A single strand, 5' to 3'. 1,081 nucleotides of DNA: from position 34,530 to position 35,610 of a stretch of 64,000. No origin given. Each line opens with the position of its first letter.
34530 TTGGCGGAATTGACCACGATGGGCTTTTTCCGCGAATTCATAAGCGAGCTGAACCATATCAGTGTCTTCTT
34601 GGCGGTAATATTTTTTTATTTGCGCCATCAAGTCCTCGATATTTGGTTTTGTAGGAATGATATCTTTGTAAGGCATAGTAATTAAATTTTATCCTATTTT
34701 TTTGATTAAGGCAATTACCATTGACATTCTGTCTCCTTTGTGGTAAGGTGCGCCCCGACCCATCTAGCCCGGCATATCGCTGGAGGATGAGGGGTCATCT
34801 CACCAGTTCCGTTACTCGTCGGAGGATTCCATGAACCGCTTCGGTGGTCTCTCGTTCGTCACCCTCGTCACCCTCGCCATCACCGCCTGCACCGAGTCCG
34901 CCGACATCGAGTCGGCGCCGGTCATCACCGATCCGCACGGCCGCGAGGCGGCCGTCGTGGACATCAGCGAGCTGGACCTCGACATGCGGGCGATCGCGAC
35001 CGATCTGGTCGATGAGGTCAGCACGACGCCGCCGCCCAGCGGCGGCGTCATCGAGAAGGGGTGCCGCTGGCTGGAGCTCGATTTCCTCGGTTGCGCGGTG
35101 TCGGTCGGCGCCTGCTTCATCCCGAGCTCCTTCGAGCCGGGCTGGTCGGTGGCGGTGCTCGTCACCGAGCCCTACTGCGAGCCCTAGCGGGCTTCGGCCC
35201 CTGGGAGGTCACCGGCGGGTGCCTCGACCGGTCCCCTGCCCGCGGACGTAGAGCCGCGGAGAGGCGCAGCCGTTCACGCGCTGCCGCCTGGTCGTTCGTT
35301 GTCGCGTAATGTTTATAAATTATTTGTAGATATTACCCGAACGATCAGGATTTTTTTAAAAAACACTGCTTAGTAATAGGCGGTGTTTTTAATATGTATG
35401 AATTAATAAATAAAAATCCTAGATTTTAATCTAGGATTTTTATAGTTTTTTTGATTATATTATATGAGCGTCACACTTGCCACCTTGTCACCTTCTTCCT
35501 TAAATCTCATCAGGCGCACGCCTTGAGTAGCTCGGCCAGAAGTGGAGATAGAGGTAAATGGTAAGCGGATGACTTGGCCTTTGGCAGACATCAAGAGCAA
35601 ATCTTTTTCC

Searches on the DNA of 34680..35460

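Call 108: search_rna_families(source=window, start=34680, end=35460, threshold=evalue, max_evalue=1)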
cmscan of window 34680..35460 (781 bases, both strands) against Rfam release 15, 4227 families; matches with E-value up to 1: 2.
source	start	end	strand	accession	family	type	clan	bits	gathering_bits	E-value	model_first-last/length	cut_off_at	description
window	35310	35393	+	RF02713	MCS4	Gene; sRNA;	-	25.7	56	0.24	1-123/123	no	Mycoplasma sRNA MCS4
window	35411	35442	-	RF02351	psRNA14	Gene; sRNA;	-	22.9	60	0.28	8-39/84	no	Proteobacteria sRNA psRNA14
